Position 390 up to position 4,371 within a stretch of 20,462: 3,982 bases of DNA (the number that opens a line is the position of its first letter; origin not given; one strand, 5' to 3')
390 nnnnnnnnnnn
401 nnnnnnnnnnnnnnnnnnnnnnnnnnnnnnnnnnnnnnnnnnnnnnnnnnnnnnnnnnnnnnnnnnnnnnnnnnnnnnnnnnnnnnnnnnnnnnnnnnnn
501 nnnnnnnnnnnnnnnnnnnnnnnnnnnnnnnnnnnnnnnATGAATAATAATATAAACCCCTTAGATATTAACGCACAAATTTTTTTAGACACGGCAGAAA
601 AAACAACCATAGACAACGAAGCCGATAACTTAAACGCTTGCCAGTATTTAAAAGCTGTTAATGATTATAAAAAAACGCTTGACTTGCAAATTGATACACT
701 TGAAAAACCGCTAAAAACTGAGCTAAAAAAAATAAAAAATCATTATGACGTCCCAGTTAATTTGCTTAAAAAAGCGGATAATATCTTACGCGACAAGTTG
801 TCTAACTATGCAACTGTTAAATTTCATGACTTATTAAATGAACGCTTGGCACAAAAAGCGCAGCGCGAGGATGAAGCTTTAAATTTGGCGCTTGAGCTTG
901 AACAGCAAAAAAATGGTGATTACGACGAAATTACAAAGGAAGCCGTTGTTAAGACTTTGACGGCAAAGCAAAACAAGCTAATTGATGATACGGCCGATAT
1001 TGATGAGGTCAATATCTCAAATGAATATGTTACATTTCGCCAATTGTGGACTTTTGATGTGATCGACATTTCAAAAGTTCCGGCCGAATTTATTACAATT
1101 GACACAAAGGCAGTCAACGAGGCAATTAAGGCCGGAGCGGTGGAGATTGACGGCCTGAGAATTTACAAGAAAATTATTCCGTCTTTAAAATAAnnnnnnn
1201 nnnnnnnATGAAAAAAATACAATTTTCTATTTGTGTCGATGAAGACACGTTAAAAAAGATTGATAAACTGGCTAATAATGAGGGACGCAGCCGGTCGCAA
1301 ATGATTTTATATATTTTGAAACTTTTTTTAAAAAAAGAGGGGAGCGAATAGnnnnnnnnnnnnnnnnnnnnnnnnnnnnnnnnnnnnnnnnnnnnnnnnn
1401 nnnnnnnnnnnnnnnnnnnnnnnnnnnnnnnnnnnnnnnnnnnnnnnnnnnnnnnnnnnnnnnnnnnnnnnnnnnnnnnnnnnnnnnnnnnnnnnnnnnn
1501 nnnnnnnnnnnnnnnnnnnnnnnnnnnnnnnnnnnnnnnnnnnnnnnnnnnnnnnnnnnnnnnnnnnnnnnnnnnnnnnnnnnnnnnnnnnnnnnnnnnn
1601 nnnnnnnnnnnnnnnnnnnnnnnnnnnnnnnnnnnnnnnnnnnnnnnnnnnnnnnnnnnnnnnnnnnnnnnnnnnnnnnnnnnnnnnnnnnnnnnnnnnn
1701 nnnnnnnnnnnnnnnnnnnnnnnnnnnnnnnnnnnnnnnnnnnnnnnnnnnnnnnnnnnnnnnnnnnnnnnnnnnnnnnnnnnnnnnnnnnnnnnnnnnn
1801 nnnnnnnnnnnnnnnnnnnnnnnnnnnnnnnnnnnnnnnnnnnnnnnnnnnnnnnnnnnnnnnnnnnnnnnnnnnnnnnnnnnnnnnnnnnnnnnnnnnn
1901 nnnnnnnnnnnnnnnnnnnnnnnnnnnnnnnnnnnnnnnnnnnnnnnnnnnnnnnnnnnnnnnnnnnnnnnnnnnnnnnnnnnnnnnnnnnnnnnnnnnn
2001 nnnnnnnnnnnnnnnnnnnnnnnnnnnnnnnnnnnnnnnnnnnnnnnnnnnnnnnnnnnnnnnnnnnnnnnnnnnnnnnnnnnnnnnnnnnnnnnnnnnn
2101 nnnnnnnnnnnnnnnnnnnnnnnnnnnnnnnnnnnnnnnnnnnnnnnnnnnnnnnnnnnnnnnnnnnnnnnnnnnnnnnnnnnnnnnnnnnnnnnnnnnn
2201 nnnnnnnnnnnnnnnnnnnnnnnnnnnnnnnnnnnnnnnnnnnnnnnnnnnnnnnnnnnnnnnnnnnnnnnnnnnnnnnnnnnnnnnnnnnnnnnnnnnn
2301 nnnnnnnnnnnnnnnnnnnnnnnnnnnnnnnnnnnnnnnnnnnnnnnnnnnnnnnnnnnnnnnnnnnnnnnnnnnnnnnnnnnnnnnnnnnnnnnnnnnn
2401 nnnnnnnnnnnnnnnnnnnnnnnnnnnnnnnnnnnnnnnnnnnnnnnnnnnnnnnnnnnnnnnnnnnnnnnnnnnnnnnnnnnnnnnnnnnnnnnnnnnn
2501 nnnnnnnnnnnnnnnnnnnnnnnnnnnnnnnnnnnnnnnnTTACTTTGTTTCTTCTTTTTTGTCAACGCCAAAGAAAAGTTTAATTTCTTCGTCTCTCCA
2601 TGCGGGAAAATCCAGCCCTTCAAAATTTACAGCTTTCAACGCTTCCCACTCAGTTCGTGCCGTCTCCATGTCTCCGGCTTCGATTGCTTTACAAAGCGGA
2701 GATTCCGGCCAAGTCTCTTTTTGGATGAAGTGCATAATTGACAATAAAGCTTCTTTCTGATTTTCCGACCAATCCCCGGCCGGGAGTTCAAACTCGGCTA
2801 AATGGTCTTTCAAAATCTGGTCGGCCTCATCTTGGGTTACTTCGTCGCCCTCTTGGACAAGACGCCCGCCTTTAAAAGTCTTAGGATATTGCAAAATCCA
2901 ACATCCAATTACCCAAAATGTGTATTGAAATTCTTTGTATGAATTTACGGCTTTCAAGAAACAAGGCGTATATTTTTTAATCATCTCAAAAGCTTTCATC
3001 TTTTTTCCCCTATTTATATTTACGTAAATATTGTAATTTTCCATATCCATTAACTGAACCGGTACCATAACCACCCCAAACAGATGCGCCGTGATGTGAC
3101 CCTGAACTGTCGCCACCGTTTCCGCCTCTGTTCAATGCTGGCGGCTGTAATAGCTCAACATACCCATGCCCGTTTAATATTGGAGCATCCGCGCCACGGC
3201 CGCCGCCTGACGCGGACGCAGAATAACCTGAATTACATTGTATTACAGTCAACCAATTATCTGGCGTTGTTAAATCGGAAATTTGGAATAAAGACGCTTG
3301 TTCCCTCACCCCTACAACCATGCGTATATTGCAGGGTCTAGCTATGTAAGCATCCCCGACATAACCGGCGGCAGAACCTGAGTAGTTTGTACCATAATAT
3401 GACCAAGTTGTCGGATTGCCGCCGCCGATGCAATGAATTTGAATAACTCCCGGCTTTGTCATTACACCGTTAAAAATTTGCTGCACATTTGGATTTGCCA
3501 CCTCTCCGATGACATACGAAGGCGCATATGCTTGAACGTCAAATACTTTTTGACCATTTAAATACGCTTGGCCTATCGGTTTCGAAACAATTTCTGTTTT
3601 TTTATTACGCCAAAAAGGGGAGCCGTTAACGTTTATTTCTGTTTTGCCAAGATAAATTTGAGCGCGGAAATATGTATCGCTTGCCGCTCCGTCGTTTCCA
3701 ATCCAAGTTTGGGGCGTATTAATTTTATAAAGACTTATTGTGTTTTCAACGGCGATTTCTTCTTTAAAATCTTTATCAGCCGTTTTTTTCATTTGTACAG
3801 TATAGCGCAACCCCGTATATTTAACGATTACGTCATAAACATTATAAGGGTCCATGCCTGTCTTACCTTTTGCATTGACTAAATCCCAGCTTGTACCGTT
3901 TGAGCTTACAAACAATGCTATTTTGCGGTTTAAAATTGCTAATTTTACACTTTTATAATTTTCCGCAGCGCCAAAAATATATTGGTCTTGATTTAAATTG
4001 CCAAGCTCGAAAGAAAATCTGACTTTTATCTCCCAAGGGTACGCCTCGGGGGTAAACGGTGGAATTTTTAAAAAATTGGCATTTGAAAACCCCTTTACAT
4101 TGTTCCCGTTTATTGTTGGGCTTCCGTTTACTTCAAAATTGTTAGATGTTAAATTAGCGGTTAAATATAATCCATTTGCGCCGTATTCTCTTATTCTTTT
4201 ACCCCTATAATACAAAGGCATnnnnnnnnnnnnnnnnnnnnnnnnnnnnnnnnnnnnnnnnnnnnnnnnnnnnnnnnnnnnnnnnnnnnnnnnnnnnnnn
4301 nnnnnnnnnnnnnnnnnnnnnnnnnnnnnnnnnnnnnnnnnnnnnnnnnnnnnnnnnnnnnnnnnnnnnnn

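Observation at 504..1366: Opposite-strand island: coiled-coil protein plus ribbon-helix-helix protein with its own terminator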

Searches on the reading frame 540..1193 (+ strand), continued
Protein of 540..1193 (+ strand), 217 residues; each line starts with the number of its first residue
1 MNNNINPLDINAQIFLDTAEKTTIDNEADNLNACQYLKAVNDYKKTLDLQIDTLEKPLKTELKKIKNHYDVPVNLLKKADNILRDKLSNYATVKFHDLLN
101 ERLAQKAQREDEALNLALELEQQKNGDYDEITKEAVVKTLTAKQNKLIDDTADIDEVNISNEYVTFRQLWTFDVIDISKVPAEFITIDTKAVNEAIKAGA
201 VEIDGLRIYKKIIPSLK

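Call 93: search_dna_similar(query=P0066, collection=phages, mode=protein, max_evalue=0.001, max_rows=25)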
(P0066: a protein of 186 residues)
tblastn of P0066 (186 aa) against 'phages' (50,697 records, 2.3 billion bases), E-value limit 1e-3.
Records with a match: 2; places in all: 2; records where one place covers at least 80% of the query: 0.
Best place of each record, by identity: <60% 2.
By first word of the organism name: Dulem 2.
By host as written in the record: Eulemur fulvus collaris 1; Varecia variegata 1.
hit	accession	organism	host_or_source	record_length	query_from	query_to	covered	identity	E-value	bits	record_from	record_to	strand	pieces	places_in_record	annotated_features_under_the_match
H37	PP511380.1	Dulem virus 29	Eulemur fulvus collaris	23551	131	179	26%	44.9%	3e-6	52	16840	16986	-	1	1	hypothetical protein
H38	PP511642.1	Dulem virus 29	Varecia variegata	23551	131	179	26%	44.9%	3e-6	52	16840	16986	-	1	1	hypothetical protein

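Call 94: find_related_loci(query=A1, collection=genome_contigs, flank=10000)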
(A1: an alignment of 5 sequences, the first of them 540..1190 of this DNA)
Query A1 (217 aa) in genome_contigs; peptide patterns used: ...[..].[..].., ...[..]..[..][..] (x = any residue, [..] = any of these).
125 stretches matched a pattern, but none encodes a relative of the query by tblastn (E <= 1e-3).

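Call 110: find_encoding_contigs(protein=P0001, flank=3000, max_places=3)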
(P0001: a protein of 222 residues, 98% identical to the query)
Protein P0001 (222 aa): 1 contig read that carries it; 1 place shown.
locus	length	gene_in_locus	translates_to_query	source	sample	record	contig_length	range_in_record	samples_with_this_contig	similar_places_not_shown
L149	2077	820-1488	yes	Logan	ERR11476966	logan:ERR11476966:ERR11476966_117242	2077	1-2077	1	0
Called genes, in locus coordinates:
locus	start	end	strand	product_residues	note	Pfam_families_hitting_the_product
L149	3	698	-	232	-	?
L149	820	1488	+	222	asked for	-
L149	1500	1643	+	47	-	PF01402:RHH_1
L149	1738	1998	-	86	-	-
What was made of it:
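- On Ribbon-helix-helix, RHH_1 (PF01402): small protein: The L149 orthologue is also annotated RHH_1 (call 110).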

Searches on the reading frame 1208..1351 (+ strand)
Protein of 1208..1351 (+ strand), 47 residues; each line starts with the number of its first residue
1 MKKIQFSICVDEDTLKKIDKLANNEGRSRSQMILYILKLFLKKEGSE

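Call 7: search_protein_families(library=pfam, proteins=[window:1208-1351:+], max_evalue=1)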
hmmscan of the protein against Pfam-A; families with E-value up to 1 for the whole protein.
window:1208-1351:+ (47 aa): 6 families
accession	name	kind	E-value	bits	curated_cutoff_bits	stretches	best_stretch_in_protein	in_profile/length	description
PF01402.27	RHH_1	-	3.4e-07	30.4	20.5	1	6-33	2-29/39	Ribbon-helix-helix protein, copG family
PF07878.17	RHH_5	-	0.0011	19.1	26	1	12-38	10-36/43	CopG-like RHH_1 or ribbon-helix-helix domain, RHH_5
PF15919.11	HicB_lk_antitox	-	0.019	15.5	27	1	2-33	88-119/123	HicB_like antitoxin of bacterial toxin-antitoxin system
PF19891.5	DUF6364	-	0.021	15.7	27.3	1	9-38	8-37/70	Family of unknown function (DUF6364)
PF16777.11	RHH_7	-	0.055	14.3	27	1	7-45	35-74/74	Transcriptional regulator, RHH-like, CopG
PF03869.20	Arc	-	0.056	13.7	20.4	1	5-45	6-46/50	Arc-like DNA binding domain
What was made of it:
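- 1208..1351 (+): Gene for a 47-aa minimal ribbon-helix-helix (CopG/Arc-like) DNA-binding protein. It is co-transcribed with the large gene, 14 nt downstream. Pfam RHH_1 30.4 bits, above the 20.5 cut-off (call 7).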

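Call 8: search_protein_families(library=phrogs, proteins=[window:1208-1351:+], max_evalue=0.1)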
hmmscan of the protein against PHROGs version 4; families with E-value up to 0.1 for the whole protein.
window:1208-1351:+ (47 aa): 13 families
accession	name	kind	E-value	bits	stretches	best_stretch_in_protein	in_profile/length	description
phrog_4738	-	transcription regulation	3.5e-06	27.6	1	3-43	14-55/59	transcriptional repressor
phrog_876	-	transcription regulation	3.3e-05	24.5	1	2-46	66-110/239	transcriptional repressor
phrog_15666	-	unknown function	0.00067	20.8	1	7-43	6-42/81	-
phrog_582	-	transcription regulation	0.0007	20.9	1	2-45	56-99/105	Arc-like repressor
phrog_7325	-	transcription regulation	0.0033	18.5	1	7-45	109-147/151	CopG-like transcriptional repressor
phrog_3180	-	transcription regulation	0.0042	18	1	1-46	3-48/50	Arc-like repressor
phrog_3431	-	transcription regulation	0.0092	16.7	1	15-36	30-51/67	Arc-like repressor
phrog_16280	-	unknown function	0.019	16.3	1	6-42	19-55/73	-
phrog_8300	-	unknown function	0.029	15.6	1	8-45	28-65/107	-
phrog_18157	-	transcription regulation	0.039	15.8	1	2-44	48-90/93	transcriptional repressor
phrog_228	-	transcription regulation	0.045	14.5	1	2-45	9-52/251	Arc-like repressor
phrog_22153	-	unknown function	0.068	14.1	1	16-46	40-70/71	-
phrog_13890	-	unknown function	0.074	14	1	6-31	20-45/73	-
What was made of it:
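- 1208..1351 (+): PHROG repressor families (call 8).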

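Call 26: search_protein_families(library=padloc, proteins=[window:1208-1351:+], max_evalue=1)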
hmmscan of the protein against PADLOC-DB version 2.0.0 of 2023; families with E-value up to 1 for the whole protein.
window:1208-1351:+ (47 aa): 0 families

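Call 27: search_protein_families(library=ncbifam, proteins=[window:1208-1351:+], max_evalue=1)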
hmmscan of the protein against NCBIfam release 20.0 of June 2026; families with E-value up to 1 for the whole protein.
window:1208-1351:+ (47 aa): 8 families
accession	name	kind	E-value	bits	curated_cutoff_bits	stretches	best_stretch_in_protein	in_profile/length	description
NF053762.1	aCcr1_fam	equivalog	3.5e-06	26.8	60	1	10-33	7-30/38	aCcr1 family cell cycle regulator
NF008671.0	PRK11675.1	equivalog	0.014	15.8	62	1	7-44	54-91/95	LexA regulated protein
NF050181.1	TA_anti_VapB_Myco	equivalog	0.054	14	60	1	10-33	9-32/72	type II toxin-antitoxin system VapB family antitoxin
NF041200.1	mob_BfmA_Nterm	domain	0.065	13.4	24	1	7-40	3-36/81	BfmA/BtgA family mobilization protein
NF002815.0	PRK02967.1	equivalog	0.067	13.2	83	1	6-44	4-43/139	nickel-responsive transcriptional regulator NikR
NF010301.0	PRK13740.1-2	subfamily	0.089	13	210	1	8-41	74-107/128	conjugal transfer protein TraY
NF048017.1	antitoxin_RelB_like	equivalog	0.12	12.6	50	1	11-34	3-26/70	type II toxin-antitoxin system RelB family antitoxin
TIGR02793.1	nikR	equivalog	0.12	12.6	175.45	1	7-44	4-42/129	nickel-responsive transcriptional regulator NikR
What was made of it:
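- RHH domains are common antitoxins, and there are weak NCBIfam hits to VapB/RelB-like models (E 0.05-0.12, call 27).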

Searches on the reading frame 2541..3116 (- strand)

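Call 7: search_protein_families(library=pfam, proteins=[window:2541-3116:-], max_evalue=1)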
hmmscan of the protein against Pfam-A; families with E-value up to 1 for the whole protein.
window:2541-3116:- (191 aa): 3 families
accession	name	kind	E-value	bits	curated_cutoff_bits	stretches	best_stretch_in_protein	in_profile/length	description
PF00959.24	Phage_lysozyme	-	5.6e-07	30.4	22.3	1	70-160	15-107/125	Phage lysozyme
PF25393.1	LTM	-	0.12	12.7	27.5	1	141-153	6-18/42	LUBAC thetering domain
PF05509.17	TraY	-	0.27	11.8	21.3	1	96-110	26-40/49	TraY domain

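Call 8: search_protein_families(library=phrogs, proteins=[window:2541-3116:-], max_evalue=0.1)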
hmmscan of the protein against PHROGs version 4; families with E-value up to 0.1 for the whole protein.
window:2541-3116:- (191 aa): 3 families
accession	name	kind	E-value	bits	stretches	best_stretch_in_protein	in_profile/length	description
phrog_7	-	lysis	0.00084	18.5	1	83-183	591-697/873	endolysin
phrog_10075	-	unknown function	0.0036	16.4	1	44-109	860-924/1205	-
phrog_28234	-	lysis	0.068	13.2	1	44-150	69-185/372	endolysin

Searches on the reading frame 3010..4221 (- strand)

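Call 7: search_protein_families(library=pfam, proteins=[window:3010-4221:-], max_evalue=1)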
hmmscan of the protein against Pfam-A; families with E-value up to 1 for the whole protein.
window:3010-4221:- (403 aa): 1 family
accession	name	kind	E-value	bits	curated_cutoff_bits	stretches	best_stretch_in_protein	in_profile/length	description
PF12602.13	FinO_N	-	0.24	11.9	25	1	192-225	24-57/63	Fertility inhibition protein N terminal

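Call 8: search_protein_families(library=phrogs, proteins=[window:3010-4221:-], max_evalue=0.1)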
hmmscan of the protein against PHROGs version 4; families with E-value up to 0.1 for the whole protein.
window:3010-4221:- (403 aa): 1 family
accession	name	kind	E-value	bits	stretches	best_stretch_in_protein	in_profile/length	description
phrog_16137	-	unknown function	0.089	13.8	0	98-156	57-114/125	-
